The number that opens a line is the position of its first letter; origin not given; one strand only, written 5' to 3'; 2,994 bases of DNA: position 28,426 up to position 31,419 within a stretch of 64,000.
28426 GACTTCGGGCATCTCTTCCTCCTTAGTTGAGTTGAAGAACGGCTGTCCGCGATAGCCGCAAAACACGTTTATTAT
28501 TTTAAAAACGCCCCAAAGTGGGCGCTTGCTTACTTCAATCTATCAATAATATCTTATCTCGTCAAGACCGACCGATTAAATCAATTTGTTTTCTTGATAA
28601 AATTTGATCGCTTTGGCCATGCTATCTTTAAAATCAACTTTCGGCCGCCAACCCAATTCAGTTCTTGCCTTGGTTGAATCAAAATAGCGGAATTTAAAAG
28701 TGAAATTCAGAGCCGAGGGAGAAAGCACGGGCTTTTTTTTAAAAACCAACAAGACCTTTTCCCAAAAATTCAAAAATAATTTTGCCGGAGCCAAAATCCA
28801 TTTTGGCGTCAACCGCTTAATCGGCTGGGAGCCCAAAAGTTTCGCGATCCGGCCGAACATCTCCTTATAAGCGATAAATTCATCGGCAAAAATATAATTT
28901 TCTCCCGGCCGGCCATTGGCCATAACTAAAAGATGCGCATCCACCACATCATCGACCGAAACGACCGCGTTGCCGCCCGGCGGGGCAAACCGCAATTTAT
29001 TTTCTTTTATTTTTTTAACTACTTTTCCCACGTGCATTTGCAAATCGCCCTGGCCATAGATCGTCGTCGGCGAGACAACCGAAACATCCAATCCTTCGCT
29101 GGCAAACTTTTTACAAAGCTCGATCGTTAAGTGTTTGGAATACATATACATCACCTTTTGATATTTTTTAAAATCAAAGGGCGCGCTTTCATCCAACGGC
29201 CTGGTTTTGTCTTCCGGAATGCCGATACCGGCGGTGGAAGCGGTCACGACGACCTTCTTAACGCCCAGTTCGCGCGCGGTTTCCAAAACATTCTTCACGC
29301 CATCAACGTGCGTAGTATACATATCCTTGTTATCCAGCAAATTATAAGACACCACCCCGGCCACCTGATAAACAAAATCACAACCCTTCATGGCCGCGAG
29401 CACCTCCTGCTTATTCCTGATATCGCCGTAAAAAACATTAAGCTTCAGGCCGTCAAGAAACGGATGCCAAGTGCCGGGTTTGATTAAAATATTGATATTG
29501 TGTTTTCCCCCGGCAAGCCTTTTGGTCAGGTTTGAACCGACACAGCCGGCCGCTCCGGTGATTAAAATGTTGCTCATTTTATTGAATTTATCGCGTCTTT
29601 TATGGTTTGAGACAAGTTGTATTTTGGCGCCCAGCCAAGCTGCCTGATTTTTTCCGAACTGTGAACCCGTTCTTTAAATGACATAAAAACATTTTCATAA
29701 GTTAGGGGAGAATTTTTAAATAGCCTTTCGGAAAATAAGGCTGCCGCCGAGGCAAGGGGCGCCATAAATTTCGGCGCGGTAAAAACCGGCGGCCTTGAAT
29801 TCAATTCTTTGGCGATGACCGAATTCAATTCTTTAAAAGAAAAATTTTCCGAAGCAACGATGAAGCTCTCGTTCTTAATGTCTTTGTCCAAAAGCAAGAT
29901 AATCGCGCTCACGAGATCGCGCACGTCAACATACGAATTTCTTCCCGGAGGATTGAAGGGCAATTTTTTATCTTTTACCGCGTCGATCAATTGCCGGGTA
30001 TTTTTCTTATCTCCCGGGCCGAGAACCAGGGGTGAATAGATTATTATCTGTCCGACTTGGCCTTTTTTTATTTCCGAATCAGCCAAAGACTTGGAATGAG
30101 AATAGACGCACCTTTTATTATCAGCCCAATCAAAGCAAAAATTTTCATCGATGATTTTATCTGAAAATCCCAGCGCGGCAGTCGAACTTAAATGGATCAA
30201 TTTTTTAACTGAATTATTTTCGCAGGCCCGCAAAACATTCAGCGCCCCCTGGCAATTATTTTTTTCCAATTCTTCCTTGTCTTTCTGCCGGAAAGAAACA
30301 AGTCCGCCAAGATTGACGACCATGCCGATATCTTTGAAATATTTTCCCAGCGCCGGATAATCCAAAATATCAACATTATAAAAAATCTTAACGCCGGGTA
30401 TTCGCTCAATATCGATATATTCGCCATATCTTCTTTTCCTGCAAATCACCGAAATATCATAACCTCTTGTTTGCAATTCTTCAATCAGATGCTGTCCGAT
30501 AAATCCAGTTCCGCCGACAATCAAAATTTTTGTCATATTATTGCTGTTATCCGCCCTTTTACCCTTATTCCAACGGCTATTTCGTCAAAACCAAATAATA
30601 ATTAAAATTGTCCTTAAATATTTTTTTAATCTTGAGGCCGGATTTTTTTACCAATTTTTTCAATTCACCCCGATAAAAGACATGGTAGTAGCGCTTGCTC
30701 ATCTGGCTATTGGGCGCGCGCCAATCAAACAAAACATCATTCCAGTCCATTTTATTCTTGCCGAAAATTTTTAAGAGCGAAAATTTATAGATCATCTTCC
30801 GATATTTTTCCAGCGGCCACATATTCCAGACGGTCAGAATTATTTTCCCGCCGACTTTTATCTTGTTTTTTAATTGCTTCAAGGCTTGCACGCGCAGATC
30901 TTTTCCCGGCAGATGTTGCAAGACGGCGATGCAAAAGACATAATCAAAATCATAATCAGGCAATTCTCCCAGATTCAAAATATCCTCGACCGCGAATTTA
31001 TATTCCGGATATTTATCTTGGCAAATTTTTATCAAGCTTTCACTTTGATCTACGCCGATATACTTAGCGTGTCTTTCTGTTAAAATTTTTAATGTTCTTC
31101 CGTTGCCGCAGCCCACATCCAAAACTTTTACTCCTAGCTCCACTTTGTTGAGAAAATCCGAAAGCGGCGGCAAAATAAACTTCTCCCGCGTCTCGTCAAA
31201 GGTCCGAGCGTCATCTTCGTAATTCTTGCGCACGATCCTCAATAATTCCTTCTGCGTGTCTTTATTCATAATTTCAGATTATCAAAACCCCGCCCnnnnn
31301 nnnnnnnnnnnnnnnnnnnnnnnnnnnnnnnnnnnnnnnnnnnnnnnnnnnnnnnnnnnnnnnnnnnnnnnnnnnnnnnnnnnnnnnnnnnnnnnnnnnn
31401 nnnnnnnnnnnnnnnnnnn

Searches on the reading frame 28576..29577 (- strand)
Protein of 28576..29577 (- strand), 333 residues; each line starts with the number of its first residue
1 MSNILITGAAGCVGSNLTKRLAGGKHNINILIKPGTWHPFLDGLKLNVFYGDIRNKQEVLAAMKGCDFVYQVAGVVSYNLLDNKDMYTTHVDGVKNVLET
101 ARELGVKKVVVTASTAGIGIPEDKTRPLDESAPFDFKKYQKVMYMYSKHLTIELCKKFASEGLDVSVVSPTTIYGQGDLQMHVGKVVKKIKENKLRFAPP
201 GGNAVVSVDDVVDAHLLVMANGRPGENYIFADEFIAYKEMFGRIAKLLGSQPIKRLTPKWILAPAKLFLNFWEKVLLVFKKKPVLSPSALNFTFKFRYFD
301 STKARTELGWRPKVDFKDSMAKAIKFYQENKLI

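Call 85: search_protein_families(library=pfam, proteins=[window:28576-29577:-], max_evalue=0.00001)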
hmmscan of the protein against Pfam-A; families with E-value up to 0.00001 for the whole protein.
window:28576-29577:- (333 aa): 6 families
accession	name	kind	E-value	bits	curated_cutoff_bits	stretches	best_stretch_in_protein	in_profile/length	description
PF01370.27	Epimerase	-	3.7e-31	108.8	20.9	1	4-228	1-237/240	NAD dependent epimerase/dehydratase family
PF01073.25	3Beta_HSD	-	2.1e-16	60.3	22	1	5-218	1-228/280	3-beta hydroxysteroid dehydrogenase/isomerase family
PF16363.11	GDP_Man_Dehyd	-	5.4e-14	52.8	27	1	5-321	1-330/332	GDP-mannose 4,6 dehydratase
PF13460.12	NAD_binding_10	-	8.4e-12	45.8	27.2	1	8-176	1-149/184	NAD(P)H-binding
PF07993.18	NAD_binding_4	-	1.8e-08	34.3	20.1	1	62-175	85-209/258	Male sterility protein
PF02719.21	Polysacc_synt_2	-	9.2e-07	28.8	20.2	0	4-112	1-126/293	Polysaccharide biosynthesis protein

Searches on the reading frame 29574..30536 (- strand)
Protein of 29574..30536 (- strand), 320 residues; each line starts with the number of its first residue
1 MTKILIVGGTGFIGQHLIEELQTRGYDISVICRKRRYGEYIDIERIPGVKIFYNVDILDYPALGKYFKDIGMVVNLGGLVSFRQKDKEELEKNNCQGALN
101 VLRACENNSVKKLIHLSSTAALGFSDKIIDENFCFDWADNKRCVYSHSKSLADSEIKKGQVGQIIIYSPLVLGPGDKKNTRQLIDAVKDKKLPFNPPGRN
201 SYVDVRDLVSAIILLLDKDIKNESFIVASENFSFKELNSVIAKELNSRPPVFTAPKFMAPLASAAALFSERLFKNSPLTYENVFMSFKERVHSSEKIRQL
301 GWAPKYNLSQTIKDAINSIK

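Call 85: search_protein_families(library=pfam, proteins=[window:29574-30536:-], max_evalue=0.00001)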
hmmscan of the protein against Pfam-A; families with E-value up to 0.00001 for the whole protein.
window:29574-30536:- (320 aa): 6 families
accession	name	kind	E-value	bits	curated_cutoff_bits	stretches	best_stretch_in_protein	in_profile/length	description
PF01370.27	Epimerase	-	4.2e-28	98.8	20.9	1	4-227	1-239/240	NAD dependent epimerase/dehydratase family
PF01073.25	3Beta_HSD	-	4.2e-19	69.1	22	1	5-214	1-227/280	3-beta hydroxysteroid dehydrogenase/isomerase family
PF16363.11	GDP_Man_Dehyd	-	4.6e-17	62.9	27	1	5-153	1-161/332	GDP-mannose 4,6 dehydratase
PF07993.18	NAD_binding_4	-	7.9e-10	38.8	20.1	0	66-156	85-188/258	Male sterility protein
PF13460.12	NAD_binding_10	-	4.6e-08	33.6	27.2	1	8-156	1-131/184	NAD(P)H-binding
PF04321.23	RmlD_sub_bind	-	7e-07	29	27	1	3-248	2-234/287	RmlD substrate binding domain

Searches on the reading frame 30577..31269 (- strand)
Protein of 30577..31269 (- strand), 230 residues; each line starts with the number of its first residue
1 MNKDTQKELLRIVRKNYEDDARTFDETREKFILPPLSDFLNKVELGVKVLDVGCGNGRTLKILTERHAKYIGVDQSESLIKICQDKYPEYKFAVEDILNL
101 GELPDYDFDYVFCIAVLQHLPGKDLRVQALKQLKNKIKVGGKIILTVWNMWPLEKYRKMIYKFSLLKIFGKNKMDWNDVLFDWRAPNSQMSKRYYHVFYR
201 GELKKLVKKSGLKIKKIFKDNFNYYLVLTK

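Call 85: search_protein_families(library=pfam, proteins=[window:30577-31269:-], max_evalue=0.00001)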
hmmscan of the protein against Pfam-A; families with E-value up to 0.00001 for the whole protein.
window:30577-31269:- (230 aa): 8 families
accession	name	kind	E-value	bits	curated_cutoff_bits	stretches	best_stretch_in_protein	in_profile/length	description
PF08241.18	Methyltransf_11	-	5.6e-18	65.8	21.2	1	50-145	1-95/95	Methyltransferase domain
PF13649.12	Methyltransf_25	-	1e-16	61.8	27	1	49-141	1-97/97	Methyltransferase domain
PF13847.12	Methyltransf_31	-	1.9e-16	60.5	27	1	46-149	4-113/145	Methyltransferase domain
PF08242.18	Methyltransf_12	-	2.8e-15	57.3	30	1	50-143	1-98/98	Methyltransferase domain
PF13489.12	Methyltransf_23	-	1.1e-14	55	27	1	25-214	2-161/164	Methyltransferase domain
PF07021.18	MetW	-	4.9e-10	39.8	21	1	40-150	8-112/193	Methionine biosynthesis protein MetW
PF08003.17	Methyltransf_9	-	1.9e-07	30.8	23.8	1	46-146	116-218/315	Protein of unknown function (DUF1698)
PF02353.26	CMAS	-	1.3e-06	28.4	27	1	42-148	59-167/273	Mycolic acid cyclopropane synthetase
